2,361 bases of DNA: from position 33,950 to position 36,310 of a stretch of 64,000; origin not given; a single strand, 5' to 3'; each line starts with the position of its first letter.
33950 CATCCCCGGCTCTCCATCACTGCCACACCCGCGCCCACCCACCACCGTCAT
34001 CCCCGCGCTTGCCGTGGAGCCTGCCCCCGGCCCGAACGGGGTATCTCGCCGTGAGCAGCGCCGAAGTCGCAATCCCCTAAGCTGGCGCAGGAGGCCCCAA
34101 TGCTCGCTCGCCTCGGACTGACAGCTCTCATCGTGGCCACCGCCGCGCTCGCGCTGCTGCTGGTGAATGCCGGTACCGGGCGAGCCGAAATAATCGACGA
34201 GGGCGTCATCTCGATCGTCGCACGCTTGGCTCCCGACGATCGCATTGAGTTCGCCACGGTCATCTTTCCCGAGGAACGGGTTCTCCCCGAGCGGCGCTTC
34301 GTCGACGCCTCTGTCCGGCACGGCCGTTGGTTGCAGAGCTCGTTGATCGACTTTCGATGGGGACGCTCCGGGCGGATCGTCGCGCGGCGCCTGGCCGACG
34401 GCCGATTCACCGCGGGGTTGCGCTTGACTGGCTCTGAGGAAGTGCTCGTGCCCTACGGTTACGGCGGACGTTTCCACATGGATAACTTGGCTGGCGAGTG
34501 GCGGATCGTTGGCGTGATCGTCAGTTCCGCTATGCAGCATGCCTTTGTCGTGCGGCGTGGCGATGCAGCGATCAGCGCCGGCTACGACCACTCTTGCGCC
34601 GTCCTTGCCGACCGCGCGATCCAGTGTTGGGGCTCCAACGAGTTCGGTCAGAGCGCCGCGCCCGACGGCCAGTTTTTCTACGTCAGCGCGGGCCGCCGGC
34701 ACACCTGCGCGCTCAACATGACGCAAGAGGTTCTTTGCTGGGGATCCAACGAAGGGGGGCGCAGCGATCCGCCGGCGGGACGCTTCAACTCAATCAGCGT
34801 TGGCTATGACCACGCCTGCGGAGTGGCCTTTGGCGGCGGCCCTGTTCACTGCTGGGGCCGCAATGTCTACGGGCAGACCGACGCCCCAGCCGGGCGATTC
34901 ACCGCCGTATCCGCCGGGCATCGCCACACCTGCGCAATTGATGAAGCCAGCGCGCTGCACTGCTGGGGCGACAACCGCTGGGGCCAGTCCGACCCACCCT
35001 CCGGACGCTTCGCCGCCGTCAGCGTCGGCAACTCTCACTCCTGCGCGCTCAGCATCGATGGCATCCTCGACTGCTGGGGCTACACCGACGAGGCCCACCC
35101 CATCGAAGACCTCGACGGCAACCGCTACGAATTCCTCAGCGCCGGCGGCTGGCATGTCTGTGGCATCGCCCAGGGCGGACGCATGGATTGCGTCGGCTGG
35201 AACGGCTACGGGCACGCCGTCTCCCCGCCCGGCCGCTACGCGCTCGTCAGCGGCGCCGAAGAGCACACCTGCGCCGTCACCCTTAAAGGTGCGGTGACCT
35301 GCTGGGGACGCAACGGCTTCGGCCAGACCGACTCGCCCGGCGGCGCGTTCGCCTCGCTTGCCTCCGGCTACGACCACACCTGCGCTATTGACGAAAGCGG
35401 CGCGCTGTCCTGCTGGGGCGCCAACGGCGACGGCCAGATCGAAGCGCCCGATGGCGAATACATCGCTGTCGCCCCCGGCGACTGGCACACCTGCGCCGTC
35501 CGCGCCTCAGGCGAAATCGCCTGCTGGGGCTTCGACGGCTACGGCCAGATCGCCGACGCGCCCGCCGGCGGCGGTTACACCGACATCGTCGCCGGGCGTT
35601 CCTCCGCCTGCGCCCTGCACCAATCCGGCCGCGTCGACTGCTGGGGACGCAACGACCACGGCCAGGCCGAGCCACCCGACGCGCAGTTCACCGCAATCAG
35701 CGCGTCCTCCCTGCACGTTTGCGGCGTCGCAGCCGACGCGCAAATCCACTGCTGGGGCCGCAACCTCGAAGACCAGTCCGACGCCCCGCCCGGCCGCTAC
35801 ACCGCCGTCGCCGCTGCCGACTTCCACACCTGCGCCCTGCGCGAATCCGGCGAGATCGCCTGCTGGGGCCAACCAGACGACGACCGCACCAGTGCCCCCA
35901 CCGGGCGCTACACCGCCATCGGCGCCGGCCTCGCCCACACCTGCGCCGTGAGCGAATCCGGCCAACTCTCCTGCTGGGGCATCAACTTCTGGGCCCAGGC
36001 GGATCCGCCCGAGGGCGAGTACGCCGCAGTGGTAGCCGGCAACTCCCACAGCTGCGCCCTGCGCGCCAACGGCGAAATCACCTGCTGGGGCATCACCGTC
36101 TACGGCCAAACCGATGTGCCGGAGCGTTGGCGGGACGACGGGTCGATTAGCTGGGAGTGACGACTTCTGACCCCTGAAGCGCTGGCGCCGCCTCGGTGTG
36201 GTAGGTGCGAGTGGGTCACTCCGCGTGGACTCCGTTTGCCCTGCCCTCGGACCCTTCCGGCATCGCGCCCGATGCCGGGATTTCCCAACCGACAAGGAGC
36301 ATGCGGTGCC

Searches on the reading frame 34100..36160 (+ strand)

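Call 7: search_protein_families(library=pfam, proteins=[window:34100-36160:+], max_evalue=0.001)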
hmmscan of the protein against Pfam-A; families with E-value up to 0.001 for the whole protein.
window:34100-36160:+ (686 aa): 2 families
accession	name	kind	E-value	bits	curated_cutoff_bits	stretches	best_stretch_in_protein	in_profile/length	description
PF13540.12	RCC1_2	-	8.8e-98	318.4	22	13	157-184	3-30/30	Regulator of chromosome condensation (RCC1) repeat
PF25390.1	WD40_RLD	-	1.5e-47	163.1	150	5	376-591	87-324/363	RCC1-like domain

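Call 54: search_protein_families(library=padloc, proteins=[window:34100-36160:+], max_evalue=0.01)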
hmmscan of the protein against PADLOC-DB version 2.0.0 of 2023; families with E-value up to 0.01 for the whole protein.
window:34100-36160:+ (686 aa): 0 families
